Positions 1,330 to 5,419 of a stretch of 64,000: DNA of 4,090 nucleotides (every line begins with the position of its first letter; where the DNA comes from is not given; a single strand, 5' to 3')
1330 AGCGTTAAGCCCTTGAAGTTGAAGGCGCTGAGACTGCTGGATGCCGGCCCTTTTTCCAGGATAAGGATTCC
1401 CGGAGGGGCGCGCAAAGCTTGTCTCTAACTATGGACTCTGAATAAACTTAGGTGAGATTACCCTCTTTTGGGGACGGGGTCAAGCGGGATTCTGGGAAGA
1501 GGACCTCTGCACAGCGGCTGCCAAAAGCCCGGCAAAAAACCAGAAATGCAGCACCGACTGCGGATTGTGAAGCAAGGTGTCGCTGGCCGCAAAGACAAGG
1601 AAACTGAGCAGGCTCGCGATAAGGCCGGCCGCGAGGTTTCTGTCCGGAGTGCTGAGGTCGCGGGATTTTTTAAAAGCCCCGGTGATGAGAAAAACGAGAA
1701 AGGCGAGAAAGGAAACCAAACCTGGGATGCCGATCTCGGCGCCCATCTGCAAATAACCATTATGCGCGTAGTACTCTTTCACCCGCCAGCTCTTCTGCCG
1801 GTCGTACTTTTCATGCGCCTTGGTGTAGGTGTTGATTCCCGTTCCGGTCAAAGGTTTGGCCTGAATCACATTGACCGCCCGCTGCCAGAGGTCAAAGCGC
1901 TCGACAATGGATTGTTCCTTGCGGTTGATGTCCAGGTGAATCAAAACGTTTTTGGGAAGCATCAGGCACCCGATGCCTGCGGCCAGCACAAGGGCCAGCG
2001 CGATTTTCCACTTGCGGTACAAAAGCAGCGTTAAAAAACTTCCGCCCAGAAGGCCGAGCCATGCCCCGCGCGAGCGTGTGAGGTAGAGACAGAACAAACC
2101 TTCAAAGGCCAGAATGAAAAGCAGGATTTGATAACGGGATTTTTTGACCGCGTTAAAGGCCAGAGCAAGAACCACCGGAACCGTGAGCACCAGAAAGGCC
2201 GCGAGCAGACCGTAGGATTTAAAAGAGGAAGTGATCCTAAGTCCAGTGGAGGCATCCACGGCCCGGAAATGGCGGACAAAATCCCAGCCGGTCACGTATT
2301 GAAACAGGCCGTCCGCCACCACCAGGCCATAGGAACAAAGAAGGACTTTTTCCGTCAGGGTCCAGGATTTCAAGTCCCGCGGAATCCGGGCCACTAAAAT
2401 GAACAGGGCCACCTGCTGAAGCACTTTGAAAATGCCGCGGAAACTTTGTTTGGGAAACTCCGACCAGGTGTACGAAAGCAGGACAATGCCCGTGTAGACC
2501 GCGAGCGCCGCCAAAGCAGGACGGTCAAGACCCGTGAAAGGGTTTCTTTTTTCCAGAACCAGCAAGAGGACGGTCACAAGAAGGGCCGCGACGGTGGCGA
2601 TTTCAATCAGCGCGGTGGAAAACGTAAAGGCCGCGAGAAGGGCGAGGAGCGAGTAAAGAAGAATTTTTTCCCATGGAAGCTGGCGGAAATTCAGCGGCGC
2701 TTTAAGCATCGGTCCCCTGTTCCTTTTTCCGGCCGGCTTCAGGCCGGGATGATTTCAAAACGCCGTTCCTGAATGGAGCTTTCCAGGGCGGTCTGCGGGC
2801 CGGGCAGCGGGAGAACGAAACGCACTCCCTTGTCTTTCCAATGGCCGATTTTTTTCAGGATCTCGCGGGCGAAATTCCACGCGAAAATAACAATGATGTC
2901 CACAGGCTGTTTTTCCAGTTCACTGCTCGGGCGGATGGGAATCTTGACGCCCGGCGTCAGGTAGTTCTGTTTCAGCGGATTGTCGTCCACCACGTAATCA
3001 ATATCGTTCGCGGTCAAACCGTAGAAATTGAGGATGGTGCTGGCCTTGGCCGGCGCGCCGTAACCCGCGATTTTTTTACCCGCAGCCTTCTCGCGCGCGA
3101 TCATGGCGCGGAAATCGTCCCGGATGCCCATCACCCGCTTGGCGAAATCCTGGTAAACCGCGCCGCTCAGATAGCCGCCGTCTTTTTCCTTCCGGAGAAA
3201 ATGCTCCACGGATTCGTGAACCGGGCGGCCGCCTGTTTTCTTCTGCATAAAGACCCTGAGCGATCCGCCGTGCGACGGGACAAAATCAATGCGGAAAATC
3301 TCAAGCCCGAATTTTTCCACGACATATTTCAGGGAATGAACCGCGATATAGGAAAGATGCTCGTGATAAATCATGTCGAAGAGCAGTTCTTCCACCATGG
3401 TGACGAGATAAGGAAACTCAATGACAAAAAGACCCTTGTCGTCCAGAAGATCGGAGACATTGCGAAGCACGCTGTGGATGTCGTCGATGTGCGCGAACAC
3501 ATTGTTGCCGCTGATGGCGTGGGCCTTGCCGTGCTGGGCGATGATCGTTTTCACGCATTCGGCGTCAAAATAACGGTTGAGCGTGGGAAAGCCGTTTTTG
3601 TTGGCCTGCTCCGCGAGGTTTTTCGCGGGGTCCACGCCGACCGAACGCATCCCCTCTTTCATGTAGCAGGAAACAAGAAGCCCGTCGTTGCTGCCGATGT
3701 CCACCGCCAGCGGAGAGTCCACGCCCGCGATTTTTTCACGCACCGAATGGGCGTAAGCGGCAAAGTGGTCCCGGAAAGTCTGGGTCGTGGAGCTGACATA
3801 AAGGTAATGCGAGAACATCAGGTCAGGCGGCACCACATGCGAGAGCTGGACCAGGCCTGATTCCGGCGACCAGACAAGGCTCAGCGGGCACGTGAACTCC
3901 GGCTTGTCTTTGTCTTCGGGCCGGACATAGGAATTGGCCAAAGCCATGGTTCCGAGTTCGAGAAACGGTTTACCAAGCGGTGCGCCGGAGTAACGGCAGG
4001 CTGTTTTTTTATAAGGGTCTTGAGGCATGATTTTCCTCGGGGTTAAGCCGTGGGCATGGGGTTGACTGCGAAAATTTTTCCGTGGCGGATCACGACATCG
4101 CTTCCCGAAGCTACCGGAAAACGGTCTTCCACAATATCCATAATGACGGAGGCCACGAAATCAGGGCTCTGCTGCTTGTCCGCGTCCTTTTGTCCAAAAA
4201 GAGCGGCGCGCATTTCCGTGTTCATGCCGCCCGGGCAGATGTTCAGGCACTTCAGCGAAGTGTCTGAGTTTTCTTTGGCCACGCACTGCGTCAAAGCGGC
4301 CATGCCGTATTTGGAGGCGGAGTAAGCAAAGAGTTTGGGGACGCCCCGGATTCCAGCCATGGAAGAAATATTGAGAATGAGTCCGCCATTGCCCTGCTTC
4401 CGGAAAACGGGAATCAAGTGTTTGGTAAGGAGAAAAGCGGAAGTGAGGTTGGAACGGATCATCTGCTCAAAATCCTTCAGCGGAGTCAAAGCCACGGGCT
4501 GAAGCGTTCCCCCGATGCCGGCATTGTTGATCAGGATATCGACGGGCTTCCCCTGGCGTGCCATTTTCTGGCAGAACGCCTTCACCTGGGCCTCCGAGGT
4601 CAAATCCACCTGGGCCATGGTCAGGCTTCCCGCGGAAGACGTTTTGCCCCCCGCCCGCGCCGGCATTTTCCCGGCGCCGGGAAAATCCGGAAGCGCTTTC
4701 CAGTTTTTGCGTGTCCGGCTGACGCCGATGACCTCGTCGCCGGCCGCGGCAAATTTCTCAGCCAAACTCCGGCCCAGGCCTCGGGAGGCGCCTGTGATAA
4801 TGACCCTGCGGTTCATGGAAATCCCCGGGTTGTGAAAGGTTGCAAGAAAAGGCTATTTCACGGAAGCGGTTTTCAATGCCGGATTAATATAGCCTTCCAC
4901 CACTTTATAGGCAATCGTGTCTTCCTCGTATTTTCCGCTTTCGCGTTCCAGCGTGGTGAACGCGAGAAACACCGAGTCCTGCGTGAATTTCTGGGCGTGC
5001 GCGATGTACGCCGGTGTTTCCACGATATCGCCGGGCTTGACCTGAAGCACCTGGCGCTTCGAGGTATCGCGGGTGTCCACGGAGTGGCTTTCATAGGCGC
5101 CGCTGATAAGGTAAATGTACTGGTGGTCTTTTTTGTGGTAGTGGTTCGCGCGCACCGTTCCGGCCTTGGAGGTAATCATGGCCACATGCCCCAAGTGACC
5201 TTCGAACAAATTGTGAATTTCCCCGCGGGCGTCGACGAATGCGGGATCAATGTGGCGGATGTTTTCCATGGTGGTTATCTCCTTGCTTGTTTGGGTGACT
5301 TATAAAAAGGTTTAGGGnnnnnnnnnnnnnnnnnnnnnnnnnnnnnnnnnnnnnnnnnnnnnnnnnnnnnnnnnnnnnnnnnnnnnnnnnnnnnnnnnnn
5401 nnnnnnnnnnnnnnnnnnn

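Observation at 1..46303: Glycan supercluster of about 46 kb on one strand, running from lptD to the left window edge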

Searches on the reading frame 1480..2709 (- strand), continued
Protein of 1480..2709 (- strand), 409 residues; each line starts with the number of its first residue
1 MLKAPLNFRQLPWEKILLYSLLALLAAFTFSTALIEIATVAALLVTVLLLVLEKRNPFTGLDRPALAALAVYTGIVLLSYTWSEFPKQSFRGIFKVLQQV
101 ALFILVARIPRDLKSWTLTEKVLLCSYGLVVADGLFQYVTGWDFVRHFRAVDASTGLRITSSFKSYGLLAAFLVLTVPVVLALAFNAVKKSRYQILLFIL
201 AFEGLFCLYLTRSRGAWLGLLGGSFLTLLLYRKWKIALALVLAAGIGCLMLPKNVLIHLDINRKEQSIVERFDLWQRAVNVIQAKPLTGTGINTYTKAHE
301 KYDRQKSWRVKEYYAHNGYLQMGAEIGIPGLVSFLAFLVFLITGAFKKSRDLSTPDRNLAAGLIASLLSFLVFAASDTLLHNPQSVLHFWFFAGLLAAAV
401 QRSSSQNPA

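Call 94: search_protein_families(library=ncbifam, proteins=[L011:13756-14916:+, L011:19325-19864:+, L011:17121-18515:+, L011:19861-20979:+, L011:14913-16034:+, L011:16031-17152:+, L011:18536-19306:+], max_evalue=1e-8)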
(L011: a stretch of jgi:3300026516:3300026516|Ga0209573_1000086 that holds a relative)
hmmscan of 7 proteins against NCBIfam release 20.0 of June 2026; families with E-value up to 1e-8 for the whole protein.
L011:13756-14916:+ (386 aa): 6 families
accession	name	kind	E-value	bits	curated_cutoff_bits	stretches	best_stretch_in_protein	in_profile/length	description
TIGR02201.1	heptsyl_trn_III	equivalog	1.6e-35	122.8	170.2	1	46-343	1-304/344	putative lipopolysaccharide heptosyltransferase III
NF007742.0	PRK10422.1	equivalog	1.8e-34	119.1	467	1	43-341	4-304/352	lipopolysaccharide core heptosyltransferase RfaQ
TIGR02193.1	heptsyl_trn_I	equivalog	1.2e-30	106.9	185.3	1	46-380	1-319/320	lipopolysaccharide heptosyltransferase I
TIGR02195.1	heptsyl_trn_II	equivalog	1.6e-26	93.2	134.6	1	46-381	1-338/339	lipopolysaccharide heptosyltransferase II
NF008162.0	PRK10916.1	equivalog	4.4e-15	55.7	569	1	46-159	2-109/348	ADP-heptose--LPS heptosyltransferase RfaF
NF008204.0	PRK10964.1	equivalog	3.2e-12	46.2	437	1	46-149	2-105/322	lipopolysaccharide heptosyltransferase RfaC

L011:19325-19864:+ (179 aa): 13 families
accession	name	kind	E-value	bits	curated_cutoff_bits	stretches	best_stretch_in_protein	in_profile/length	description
NF006506.0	PRK08942.1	equivalog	3.4e-50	170.1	178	1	2-159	3-160/182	D-glycero-beta-D-manno-heptose 1,7-bisphosphate 7-phosphatase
TIGR01656.1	Histidinol-ppas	subfamily_domain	5.5e-41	139.9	84.15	1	3-146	1-145/149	histidinol-phosphate phosphatase domain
TIGR00213.1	GmhB_yaeD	subfamily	2.2e-33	115.4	149.6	1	3-171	2-171/176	D-glycero-beta-D-manno-heptose 1,7-bisphosphate 7-phosphatase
TIGR01662.1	HAD-SF-IIIA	subfamily_domain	1e-31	109.9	44.6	1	3-147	1-139/141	HAD-IIIA family hydrolase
NF050049.1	HBPPhtaseGmhB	domain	1.1e-29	103.4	250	1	2-155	3-152/171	D-glycero-alpha-D-manno-heptose-1,7-bisphosphate 7-phosphatase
NF003937.0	PRK05446.1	equivalog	1.6e-29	103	443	1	2-154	3-154/355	bifunctional histidinol-phosphatase/imidazoleglycerol-phosphate dehydratase HisB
TIGR01261.1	hisB_Nterm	equivalog_domain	7.1e-27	93.9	140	1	3-144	2-144/161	histidinol-phosphatase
NF005264.0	PRK06769.1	equivalog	6.1e-24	84.8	217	1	3-176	5-169/175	HAD-IIIA family hydrolase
TIGR01460.1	HAD-SF-IIA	subfamily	2.4e-09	37.3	100.15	0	103-149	197-246/246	HAD-IIA family hydrolase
TIGR01664.1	DNA-3'-Pase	equivalog_domain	2.6e-09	37.2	107.65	1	2-131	13-138/167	DNA 3'-phosphatase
TIGR02253.1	CTE7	subfamily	2.6e-09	37.2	169.75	0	101-173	148-219/221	TIGR02253 family HAD-type hydrolase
NF009804.0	PRK13288.1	equivalog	6.8e-09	35.5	218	0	101-178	136-210/215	pyrophosphatase PpaX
TIGR01452.1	PGP_euk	subfamily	7.7e-09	35.4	201.95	0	86-173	186-278/279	phosphoglycolate/pyridoxal phosphate family phosphatase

L011:17121-18515:+ (464 aa): 10 families
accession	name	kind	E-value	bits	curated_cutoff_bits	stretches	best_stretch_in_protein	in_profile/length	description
TIGR03025.1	EPS_sugtrans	subfamily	8.1e-134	447.2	295.55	1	18-459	3-437/445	exopolysaccharide biosynthesis polyprenyl glycosylphosphotransferase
TIGR03023.1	WcaJ_sugtrans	equivalog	2.7e-129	432.4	410.75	1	18-460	3-446/453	undecaprenyl-phosphate glucose phosphotransferase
TIGR03013.1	EpsB_2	subfamily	2.3e-85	287.3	393.35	1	22-457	7-433/443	TIGR03013 family XrtA/PEP-CTERM system glycosyltransferase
TIGR03022.1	WbaP_sugtrans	subfamily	1.2e-76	258.9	403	1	16-457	3-446/456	undecaprenyl-phosphate galactose phosphotransferase WbaP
NF007518.0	PRK10124.1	equivalog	9.6e-68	229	684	1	43-459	40-456/464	undecaprenyl-phosphate glucose phosphotransferase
NF050817.1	PolSacchBiosHfsE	equivalog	1.3e-55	189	750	1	51-457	52-456/467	polysaccharide biosynthesis protein HfsE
NF052601.1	undeca_RfbP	equivalog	1.2e-43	149.2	330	1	275-457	40-232/244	undecaprenyl-phosphate galactose phosphotransferase family protein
NF041877.1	EPS_EpsZ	equivalog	1.4e-43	149.2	800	1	40-456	36-448/459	exopolysaccharide biosynthesis polyisoprenyl-phosphate hexose-1-phosphate transferase EpsZ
NF011751.0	PRK15204.1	equivalog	1.3e-38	132.9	907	1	48-456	58-465/476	undecaprenyl-phosphate galactose phosphotransferase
NF045514.1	glycotran_HepC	equivalog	9.8e-25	87.1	140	1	274-389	111-211/220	heterocyst development glycosyltransferase HepC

L011:19861-20979:+ (372 aa): 3 families
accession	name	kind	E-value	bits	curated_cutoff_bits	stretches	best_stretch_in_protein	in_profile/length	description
NF010135.0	PRK13609.1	equivalog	4e-54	184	500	1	2-370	6-368/388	diglucosyl diacylglycerol synthase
NF010134.0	PRK13608.1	equivalog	7.6e-40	137.1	557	1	2-368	7-366/391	diglucosyl diacylglycerol synthase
TIGR01133.1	murG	equivalog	2e-11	43.5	250.25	1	173-364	153-350/353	undecaprenyldiphospho-muramoylpentapeptide beta-N-acetylglucosaminyltransferase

L011:14913-16034:+ (373 aa): 17 families
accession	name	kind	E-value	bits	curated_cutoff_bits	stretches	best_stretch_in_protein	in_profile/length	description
TIGR02149.1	glgA_Coryne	subfamily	8.1e-32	110.8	302.4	1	101-370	109-391/391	glycogen synthase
TIGR04047.1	MSMEG_0565_glyc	hypoth_equivalog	9.2e-30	104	259.85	1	131-367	133-372/373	MSMEG_0565 family glycosyltransferase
TIGR03449.1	mycothiol_MshA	equivalog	1.4e-25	90.1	462.5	1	133-370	161-404/406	D-inositol-3-phosphate glycosyltransferase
TIGR04157.1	glyco_rSAM_CFB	subfamily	2e-19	69.9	400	1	131-315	164-344/406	TIGR04157 family glycosyltransferase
TIGR03088.1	stp2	hypoth_equivalog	3.5e-18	65.8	409.05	1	130-370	130-374/374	TIGR03088 family PEP-CTERM/XrtA system glycosyltransferase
TIGR03999.1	thiol_BshA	equivalog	2.4e-17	62.9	273.7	1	129-370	137-374/375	N-acetyl-alpha-D-glucosaminyl L-malate synthase BshA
NF041010.1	glycosy_Agl16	equivalog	5e-17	61.8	575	1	118-369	115-351/352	glycosylation protein Agl16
NF050063.1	ProtGlycPglJ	equivalog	5.1e-17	62.1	500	1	98-363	109-360/363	N-acetylgalactosamine-N,N'-diacetylbacillosaminyl-diphospho-undecaprenol 4-alpha-N-acetylgalactosaminyltransferase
NF053787.1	GlcN_PG_synth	equivalog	1.7e-14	53.5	480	1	174-370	176-360/361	N-acetylglucosaminyl phosphatidylglycerol synthase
NF038295.1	EPS_HpsP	equivalog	2e-14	53.4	550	1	149-369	166-387/388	hormogonium polysaccharide biosynthesis glycosyltransferase HpsP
NF038229.1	Glyco4_Geo_Pelo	equivalog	2.1e-14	53.3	400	1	130-370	103-337/338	GPMC system family 4 glycosyltransferase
NF041876.1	EPS_EpsE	equivalog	2.4e-13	50.1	400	1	197-359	218-386/389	exopolysaccharide biosynthesis GT4 family glycosyltransferase EpsE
TIGR02095.1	glgA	subfamily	9.2e-11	41.1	328.45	1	165-368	266-476/477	glycogen/starch synthase, ADP-glucose type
NF038255.1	exopoly_VpsD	equivalog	1.7e-10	40.3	300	1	95-302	116-313/381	VpsD family glycosyltransferase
NF047684.1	TeichurnBiosyTuaC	equivalog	2e-09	36.9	550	1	127-370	155-390/391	teichuronic acid biosynthesis protein TuaC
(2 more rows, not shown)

L011:16031-17152:+ (373 aa): 5 families
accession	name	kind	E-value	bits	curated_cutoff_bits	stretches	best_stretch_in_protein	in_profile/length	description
TIGR03999.1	thiol_BshA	equivalog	7.4e-12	44.9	273.7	1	201-305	203-314/375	N-acetyl-alpha-D-glucosaminyl L-malate synthase BshA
NF038255.1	exopoly_VpsD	equivalog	1.9e-11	43.5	300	1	151-326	153-350/381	VpsD family glycosyltransferase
TIGR04047.1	MSMEG_0565_glyc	hypoth_equivalog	8e-11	41.6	259.85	1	244-323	256-338/373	MSMEG_0565 family glycosyltransferase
TIGR03449.1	mycothiol_MshA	equivalog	3.5e-10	39.4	462.5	1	243-327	282-370/406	D-inositol-3-phosphate glycosyltransferase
NF053787.1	GlcN_PG_synth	equivalog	7.1e-10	38.2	480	1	209-327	209-327/361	N-acetylglucosaminyl phosphatidylglycerol synthase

L011:18536-19306:+ (256 aa): 2 families
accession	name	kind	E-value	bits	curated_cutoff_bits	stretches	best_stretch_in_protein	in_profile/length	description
TIGR04283.1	glyco_like_mftF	equivalog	3.8e-13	49.5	182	1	6-108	1-107/221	TIGR04283 family arsenosugar biosynthesis glycosyltransferase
TIGR04195.1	S_glycosyl_SunS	equivalog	8.9e-09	34.7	350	0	6-122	59-179/421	SunS family peptide S-glycosyltransferase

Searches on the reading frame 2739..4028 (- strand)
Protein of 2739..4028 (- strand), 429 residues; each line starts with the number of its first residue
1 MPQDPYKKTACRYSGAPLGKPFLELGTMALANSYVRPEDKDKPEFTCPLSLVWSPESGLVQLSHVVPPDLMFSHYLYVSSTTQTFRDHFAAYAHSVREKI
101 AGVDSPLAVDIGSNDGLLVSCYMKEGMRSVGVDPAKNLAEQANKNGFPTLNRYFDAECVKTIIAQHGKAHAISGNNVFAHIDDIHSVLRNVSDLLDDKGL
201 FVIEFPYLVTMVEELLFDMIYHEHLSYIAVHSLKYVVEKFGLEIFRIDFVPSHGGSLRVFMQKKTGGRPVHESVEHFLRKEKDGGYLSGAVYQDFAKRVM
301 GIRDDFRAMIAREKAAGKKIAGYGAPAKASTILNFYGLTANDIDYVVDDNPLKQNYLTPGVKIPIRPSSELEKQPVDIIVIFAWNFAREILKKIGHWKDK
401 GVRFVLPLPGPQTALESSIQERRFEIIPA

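Call 3: search_protein_families(library=pfam, proteins=[window:2739-4028:-], max_evalue=0.001)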
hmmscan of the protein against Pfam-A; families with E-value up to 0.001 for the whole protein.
window:2739-4028:- (429 aa): 5 families
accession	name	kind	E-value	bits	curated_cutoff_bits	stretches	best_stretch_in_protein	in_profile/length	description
PF08484.17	Methyltransf_14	-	9.5e-50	168.9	23.5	1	251-409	1-160/160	C-methyltransferase C-terminal domain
PF08421.16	Methyltransf_13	-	1.2e-17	64.3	31.3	1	11-72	1-62/62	Putative zinc binding domain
PF13489.12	Methyltransf_23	-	1.2e-13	51.5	27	1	109-244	27-161/164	Methyltransferase domain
PF08242.18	Methyltransf_12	-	3.3e-07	31.4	30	1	109-201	1-98/98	Methyltransferase domain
PF08241.18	Methyltransf_11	-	5.1e-06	27.5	21.2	1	109-203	1-95/95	Methyltransferase domain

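Call 20: search_protein_families(library=ncbifam, proteins=[window:2739-4028:-], max_evalue=0.00001)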
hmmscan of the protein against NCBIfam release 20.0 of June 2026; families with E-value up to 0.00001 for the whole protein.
window:2739-4028:- (429 aa): 0 families

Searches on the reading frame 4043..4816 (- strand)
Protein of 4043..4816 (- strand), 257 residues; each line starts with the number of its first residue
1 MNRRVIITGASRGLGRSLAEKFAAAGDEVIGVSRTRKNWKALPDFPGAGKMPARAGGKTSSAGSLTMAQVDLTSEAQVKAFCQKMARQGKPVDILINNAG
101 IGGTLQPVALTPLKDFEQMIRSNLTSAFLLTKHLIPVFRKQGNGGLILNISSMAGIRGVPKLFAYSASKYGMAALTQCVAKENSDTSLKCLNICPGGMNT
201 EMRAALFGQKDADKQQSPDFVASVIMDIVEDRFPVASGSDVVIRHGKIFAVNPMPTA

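Call 3: search_protein_families(library=pfam, proteins=[window:4043-4816:-], max_evalue=0.001)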
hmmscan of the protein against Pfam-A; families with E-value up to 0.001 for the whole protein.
window:4043-4816:- (257 aa): 5 families
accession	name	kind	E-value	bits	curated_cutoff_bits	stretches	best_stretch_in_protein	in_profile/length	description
PF00106.31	adh_short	-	4.2e-45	154.1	26.6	1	4-207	2-191/195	short chain dehydrogenase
PF13561.12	adh_short_C2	-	2e-31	109.8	27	1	9-215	1-193/236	Enoyl-(Acyl carrier protein) reductase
PF08659.16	KR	-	2.2e-09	37.9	22.6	1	5-181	3-165/180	KR domain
PF01370.27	Epimerase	-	3.7e-05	23.7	20.9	1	5-102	1-75/240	NAD dependent epimerase/dehydratase family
PF23441.1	SDR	-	0.00033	20.6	27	1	2-214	7-210/258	SDR-like rossmann domain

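Call 20: search_protein_families(library=ncbifam, proteins=[window:4043-4816:-], max_evalue=0.00001)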
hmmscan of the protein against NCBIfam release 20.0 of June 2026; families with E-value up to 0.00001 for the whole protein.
window:4043-4816:- (257 aa): 210 families (the best 25 are shown)
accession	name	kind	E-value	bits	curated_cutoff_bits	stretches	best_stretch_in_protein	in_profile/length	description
NF005672.0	PRK07454.1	equivalog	5.3e-43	146.9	234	1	2-230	6-222/241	SDR family oxidoreductase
NF005559.1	PRK07231.1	subfamily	5e-37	127.7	215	1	2-216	4-204/249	glucose 1-dehydrogenase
NF009466.0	PRK12826.1-2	subfamily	1.1e-36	126.6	222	1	1-213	2-204/248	3-oxoacyl-ACP reductase FabG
TIGR01963.1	PHB_DH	subfamily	4.8e-36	124.3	307.05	1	3-209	2-194/255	3-hydroxybutyrate dehydrogenase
NF009093.0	PRK12429.1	subfamily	6e-36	124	258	1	2-224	5-213/259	3-hydroxybutyrate dehydrogenase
NF005806.0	PRK07666.1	equivalog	9.3e-35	120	286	1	3-229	8-221/239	3-ketoacyl-ACP reductase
TIGR01830.1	3oxo_ACP_reduc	equivalog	1.9e-34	119.4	297.75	1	5-209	1-192/239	3-oxoacyl-[acyl-carrier-protein] reductase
NF005067.0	PRK06484.1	equivalog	2.9e-33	115.2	713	1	3-207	10-200/524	short chain dehydrogenase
NF006509.0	PRK08945.1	equivalog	4.4e-33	114.5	269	1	2-226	13-227/248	YciK family oxidoreductase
TIGR03971.1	SDR_subfam_1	subfamily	4.9e-33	114.6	300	1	3-204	4-204/271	mycofactocin-coupled SDR family oxidoreductase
NF006074.0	PRK08220.1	equivalog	5.3e-33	114.7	312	1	2-216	8-198/251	2,3-dihydro-2,3-dihydroxybenzoate dehydrogenase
NF005594.0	PRK07326.1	equivalog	7.3e-33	114.1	271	1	2-230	6-217/237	SDR family oxidoreductase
NF005681.0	PRK07478.1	subfamily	3.5e-32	111.8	267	1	2-211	6-203/254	SDR family oxidoreductase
NF005893.0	PRK07856.1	equivalog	1.4e-31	109.7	255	1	2-212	9-196/255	SDR family oxidoreductase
NF004791.0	PRK06138.1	equivalog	3.3e-31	108.5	312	1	3-220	6-208/252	SDR family oxidoreductase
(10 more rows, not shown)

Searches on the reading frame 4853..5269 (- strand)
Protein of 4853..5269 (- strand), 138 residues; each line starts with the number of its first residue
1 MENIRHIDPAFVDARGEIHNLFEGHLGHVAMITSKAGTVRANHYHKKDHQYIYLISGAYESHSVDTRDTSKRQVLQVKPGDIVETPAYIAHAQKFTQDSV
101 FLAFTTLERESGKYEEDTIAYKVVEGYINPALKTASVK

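Call 3: search_protein_families(library=pfam, proteins=[window:4853-5269:-], max_evalue=0.001)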
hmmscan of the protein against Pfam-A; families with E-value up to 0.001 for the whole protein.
window:4853-5269:- (138 aa): 3 families
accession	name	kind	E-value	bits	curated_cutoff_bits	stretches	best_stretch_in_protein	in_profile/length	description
PF07883.17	Cupin_2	-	8.5e-07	29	27.2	1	33-97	4-60/70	Cupin domain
PF14667.12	Polysacc_synt_C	-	5.3e-06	27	28.7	1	12-95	2-87/111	Polysaccharide biosynthesis C-terminal domain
PF00190.28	Cupin_1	-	5.4e-06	26.5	22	1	29-106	35-115/151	Cupin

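Call 20: search_protein_families(library=ncbifam, proteins=[window:4853-5269:-], max_evalue=0.00001)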
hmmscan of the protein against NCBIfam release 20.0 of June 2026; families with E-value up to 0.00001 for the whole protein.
window:4853-5269:- (138 aa): 0 families
